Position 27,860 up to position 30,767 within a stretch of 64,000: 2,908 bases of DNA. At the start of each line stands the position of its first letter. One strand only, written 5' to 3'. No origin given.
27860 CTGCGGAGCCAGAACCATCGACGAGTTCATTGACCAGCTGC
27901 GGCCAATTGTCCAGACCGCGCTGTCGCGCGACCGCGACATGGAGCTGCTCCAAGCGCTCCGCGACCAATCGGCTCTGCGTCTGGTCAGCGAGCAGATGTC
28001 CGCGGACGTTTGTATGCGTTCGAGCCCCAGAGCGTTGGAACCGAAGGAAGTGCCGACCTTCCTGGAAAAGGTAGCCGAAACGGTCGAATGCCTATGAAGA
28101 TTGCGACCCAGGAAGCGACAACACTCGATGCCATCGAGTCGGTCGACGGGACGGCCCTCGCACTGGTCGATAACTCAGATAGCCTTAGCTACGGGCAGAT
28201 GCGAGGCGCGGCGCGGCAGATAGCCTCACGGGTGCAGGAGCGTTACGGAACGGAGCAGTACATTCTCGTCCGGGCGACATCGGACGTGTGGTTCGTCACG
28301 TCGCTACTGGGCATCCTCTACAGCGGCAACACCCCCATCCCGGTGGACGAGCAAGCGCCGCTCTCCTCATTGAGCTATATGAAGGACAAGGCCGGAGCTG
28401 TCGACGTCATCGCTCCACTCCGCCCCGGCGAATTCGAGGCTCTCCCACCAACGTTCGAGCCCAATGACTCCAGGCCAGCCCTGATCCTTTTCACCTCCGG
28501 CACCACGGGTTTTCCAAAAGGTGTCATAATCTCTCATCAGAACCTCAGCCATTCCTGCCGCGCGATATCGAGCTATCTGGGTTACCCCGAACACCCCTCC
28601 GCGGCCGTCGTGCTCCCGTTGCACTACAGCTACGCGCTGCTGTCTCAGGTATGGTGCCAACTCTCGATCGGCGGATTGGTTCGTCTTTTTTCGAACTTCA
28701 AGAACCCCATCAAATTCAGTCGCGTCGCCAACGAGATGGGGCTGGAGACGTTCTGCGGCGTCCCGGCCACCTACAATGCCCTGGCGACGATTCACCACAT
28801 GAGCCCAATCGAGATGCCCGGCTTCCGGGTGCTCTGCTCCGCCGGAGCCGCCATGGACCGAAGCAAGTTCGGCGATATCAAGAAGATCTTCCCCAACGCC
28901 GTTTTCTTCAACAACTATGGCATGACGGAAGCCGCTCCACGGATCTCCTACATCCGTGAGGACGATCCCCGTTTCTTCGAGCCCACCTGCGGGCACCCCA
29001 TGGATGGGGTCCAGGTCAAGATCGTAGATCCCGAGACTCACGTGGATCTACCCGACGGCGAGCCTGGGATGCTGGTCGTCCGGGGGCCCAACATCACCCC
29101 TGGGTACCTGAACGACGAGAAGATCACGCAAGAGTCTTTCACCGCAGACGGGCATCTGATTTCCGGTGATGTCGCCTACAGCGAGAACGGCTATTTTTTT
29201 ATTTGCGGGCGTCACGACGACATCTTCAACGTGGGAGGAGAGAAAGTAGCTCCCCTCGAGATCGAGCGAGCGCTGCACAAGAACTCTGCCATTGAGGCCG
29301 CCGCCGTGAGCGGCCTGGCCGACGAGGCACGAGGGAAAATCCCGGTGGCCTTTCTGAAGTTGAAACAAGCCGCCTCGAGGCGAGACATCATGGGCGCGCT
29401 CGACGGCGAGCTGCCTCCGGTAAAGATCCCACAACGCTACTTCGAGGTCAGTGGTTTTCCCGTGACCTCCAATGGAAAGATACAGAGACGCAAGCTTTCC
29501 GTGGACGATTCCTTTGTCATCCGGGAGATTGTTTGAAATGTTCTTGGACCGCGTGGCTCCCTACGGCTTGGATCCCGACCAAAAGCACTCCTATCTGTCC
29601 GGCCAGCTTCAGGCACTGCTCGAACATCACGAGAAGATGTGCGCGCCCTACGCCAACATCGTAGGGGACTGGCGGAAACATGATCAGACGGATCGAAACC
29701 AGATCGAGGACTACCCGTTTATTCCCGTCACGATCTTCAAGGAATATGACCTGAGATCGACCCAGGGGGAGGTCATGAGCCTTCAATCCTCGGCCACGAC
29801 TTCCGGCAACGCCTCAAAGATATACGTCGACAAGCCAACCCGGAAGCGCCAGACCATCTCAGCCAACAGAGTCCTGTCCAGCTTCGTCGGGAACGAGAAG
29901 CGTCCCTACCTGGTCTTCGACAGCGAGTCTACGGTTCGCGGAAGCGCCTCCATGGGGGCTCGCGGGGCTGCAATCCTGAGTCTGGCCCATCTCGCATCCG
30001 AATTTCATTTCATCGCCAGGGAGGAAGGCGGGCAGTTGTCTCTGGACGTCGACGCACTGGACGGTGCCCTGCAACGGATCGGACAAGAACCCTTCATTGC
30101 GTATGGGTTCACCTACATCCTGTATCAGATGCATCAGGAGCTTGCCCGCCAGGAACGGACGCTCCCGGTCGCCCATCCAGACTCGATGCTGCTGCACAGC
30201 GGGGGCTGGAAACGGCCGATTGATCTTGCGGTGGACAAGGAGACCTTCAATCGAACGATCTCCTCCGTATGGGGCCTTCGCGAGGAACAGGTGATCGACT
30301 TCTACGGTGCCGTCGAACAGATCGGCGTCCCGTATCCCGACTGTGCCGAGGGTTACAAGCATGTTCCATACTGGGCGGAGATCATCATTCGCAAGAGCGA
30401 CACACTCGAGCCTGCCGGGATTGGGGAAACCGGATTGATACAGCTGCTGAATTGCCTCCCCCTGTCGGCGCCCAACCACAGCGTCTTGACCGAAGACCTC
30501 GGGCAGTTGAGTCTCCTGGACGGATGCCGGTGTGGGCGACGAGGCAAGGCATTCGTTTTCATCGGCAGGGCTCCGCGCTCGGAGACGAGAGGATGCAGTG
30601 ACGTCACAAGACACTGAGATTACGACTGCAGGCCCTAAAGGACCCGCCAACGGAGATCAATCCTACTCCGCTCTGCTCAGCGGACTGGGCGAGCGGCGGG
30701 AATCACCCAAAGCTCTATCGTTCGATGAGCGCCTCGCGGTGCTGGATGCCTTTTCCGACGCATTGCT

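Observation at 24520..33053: ACP / FabG / GT4 / Fe-ADH / acyl-AMP ligase / LuxE-like / LuxC-like / FemAB-GNAT module inside a glycan cluster: candidate undescribed fatty aldehyde/alcohol glycoconjugate pathway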

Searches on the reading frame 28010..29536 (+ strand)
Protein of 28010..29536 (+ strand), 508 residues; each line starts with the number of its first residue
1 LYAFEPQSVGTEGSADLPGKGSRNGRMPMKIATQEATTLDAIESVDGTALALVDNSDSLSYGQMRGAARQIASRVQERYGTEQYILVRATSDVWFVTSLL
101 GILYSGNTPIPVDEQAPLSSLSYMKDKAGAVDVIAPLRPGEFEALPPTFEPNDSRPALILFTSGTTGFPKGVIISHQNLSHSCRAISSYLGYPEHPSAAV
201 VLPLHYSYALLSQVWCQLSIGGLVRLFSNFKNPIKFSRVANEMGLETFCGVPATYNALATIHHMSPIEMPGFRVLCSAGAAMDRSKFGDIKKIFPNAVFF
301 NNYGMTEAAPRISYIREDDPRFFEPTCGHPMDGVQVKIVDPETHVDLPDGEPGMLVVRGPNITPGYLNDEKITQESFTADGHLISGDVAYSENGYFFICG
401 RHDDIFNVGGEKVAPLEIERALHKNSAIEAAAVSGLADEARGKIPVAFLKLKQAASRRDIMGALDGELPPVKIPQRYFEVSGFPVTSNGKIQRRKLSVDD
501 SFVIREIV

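Call 4: search_protein_families(library=pfam, proteins=[window:28010-29536:+], max_evalue=0.01)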
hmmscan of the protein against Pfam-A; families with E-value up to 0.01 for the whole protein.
window:28010-29536:+ (508 aa): 2 families
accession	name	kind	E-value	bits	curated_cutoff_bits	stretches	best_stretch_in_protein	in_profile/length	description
PF00501.34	AMP-binding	-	5e-56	190.6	29.9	2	148-367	156-384/384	AMP-binding enzyme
PF13193.12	AMP-binding_C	-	8.1e-12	46.3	24.5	1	417-490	1-76/76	AMP-binding enzyme C-terminal domain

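Call 5: search_protein_families(library=ncbifam, proteins=[window:28010-29536:+], max_evalue=0.01)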
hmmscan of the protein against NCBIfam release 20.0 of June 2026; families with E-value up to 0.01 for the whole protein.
window:28010-29536:+ (508 aa): 106 families (the best 25 are shown)
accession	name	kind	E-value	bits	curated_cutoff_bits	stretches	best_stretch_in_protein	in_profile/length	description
NF004837.0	PRK06187.1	subfamily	1.3e-65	221.6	476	1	148-496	164-518/531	long-chain-fatty-acid--CoA ligase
TIGR01733.1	AA-adenyl-dom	subfamily_domain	3e-51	174.5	317.4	1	60-433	1-409/409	amino acid adenylation domain-containing protein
NF005858.0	PRK07787.1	subfamily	7.2e-50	169.8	575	1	51-497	19-469/471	acyl-CoA synthetase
NF005702.0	PRK07514.1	subfamily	1.8e-48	165.2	558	1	154-496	157-496/506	malonyl-CoA synthase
NF006182.0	PRK08316.1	subfamily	3.1e-48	164.6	663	1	145-496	162-513/523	fatty acyl-CoA synthetase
NF004511.1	PRK05852.1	equivalog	3.9e-48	164.3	650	1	154-497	155-501/505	FadD7 family fatty acid--CoA ligase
NF006572.0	PRK09088.1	equivalog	6.4e-47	160.3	696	1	152-496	138-483/491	acyl-CoA synthetase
NF002966.0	PRK03640.1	equivalog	9.5e-47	159.7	556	1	152-497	139-477/483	o-succinylbenzoate--CoA ligase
NF004114.0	PRK05605.1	equivalog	3e-45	154.6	766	1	150-496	217-565/575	long-chain-fatty-acid--CoA ligase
NF005307.0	PRK06839.1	equivalog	8.5e-45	153.3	748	1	150-497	145-490/496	o-succinylbenzoate--CoA ligase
NF009233.0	PRK12583.1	subfamily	2.1e-44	151.9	832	1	157-496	204-546/558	fatty acid CoA ligase family protein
TIGR03098.1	ligase_PEP_1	hypoth_equivalog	3e-44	151.4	592.35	1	151-497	160-515/517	acyl-CoA ligase (AMP-forming), exosortase A system-associated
TIGR02262.1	benz_CoA_lig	subfamily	6.2e-44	150.6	375.25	2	155-496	162-505/508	benzoate-CoA ligase family protein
TIGR01923.1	menE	equivalog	2.1e-43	148.8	330.15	1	153-496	112-442/442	o-succinylbenzoate--CoA ligase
NF006386.0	PRK08633.1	equivalog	1.3e-41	142.4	1221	1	153-495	781-1136/1147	acyl-[ACP]--phospholipid O-acyltransferase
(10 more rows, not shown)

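Call 69: search_solved_structures(query=window:28088-29536:+, max_evalue=1e-20)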
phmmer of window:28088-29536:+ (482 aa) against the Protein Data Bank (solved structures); distinct sequences matched with E-value up to 1e-20: 113 (the best 60 are shown).
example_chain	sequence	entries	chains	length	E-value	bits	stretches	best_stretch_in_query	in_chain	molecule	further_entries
6mfy_A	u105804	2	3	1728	9.4e-57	196.2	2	24-470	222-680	Linear gramicidin synthase subunit A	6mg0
9be3_A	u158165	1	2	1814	9.7e-57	196.2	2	24-470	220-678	Linear gramicidin synthase subunit A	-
6mfz_A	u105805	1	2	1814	9.7e-57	196.2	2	24-470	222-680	Linear gramicidin synthase subunit A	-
9be4_A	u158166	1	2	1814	9.8e-57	196.2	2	24-470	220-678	Linear gramicidin synthase subunit A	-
9meh_A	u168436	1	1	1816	9.8e-57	196.2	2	24-470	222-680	Linear gramicidin synthase subunit A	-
3a9u_A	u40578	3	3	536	1.6e-42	149.3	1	122-470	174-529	4-coumarate--CoA ligase | 4-coumarate:CoA ligase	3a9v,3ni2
8xjz_C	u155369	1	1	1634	2.1e-40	142.3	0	21-470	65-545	Peptide synthetase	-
5bsw_A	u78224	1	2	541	5.1e-39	137.8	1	124-470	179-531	4-coumarate--CoA ligase 2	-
5u95_A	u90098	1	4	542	5.2e-39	137.7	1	124-470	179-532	4-coumarate--CoA ligase 2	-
5bsm_A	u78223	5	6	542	5.4e-39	137.7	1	124-470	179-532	4-coumarate--CoA ligase 2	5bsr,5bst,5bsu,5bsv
3tsy_A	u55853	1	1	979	3.2e-36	128.6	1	132-470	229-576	Fusion Protein 4-coumarate--CoA ligase 1, Resveratrol synthase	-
8aff_A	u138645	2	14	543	4.7e-36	128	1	127-471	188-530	Oxalate--CoA ligase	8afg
8weu_A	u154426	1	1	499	5.3e-36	127.8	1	129-468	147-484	Fatty-acyl-CoA synthase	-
8wev_A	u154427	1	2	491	5.6e-36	127.8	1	129-467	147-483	Feruloyl-CoA Synthetase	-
4gxr_A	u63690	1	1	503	7.9e-36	127.3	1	127-470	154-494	Malonyl CoA synthetase, Benzoate-CoA ligase Chimeric protein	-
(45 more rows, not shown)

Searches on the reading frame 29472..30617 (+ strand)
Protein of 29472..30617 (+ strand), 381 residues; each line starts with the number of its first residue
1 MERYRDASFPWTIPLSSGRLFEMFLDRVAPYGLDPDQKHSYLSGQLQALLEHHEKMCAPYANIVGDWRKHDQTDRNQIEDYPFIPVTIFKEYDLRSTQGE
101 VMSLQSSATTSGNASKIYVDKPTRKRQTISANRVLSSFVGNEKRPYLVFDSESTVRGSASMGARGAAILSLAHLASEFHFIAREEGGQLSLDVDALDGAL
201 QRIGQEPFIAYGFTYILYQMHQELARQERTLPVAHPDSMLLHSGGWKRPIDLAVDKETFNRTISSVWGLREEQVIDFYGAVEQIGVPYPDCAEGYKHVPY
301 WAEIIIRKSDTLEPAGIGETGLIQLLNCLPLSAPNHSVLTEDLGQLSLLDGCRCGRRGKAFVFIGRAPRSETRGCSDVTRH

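Call 4: search_protein_families(library=pfam, proteins=[window:29472-30617:+], max_evalue=0.01)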
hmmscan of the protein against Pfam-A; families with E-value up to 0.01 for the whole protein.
window:29472-30617:+ (381 aa): 1 family
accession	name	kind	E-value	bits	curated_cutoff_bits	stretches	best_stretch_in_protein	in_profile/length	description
PF04443.18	LuxE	-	9.8e-52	176.6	24.9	1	28-378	24-385/391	Acyl-protein synthetase, LuxE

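Call 5: search_protein_families(library=ncbifam, proteins=[window:29472-30617:+], max_evalue=0.01)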
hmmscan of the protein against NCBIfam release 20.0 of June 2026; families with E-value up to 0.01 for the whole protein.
window:29472-30617:+ (381 aa): 1 family
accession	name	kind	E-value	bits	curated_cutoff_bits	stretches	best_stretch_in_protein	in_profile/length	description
NF052244.1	LCFA_lig_LuxE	equivalog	2.9e-14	52.8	550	1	49-375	40-358/367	long-chain-fatty-acid--protein ligase LuxE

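Call 28: search_solved_structures(query=window:29538-30617:+, max_evalue=0.01)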
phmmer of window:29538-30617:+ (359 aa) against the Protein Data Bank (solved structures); distinct sequences matched with E-value up to 0.01: 1.
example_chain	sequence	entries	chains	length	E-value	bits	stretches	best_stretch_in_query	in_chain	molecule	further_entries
7xc6_E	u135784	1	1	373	1.3e-10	44.3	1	54-354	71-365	LuxE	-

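Call 30: search_solved_structures(query=window:29538-30617:+, max_evalue=0.01, show_alignments=1)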
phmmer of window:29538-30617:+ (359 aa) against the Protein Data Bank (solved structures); distinct sequences matched with E-value up to 0.01: 1.
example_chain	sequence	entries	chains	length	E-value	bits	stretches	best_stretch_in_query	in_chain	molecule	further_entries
7xc6_E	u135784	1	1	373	1.3e-10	44.3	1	54-354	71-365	LuxE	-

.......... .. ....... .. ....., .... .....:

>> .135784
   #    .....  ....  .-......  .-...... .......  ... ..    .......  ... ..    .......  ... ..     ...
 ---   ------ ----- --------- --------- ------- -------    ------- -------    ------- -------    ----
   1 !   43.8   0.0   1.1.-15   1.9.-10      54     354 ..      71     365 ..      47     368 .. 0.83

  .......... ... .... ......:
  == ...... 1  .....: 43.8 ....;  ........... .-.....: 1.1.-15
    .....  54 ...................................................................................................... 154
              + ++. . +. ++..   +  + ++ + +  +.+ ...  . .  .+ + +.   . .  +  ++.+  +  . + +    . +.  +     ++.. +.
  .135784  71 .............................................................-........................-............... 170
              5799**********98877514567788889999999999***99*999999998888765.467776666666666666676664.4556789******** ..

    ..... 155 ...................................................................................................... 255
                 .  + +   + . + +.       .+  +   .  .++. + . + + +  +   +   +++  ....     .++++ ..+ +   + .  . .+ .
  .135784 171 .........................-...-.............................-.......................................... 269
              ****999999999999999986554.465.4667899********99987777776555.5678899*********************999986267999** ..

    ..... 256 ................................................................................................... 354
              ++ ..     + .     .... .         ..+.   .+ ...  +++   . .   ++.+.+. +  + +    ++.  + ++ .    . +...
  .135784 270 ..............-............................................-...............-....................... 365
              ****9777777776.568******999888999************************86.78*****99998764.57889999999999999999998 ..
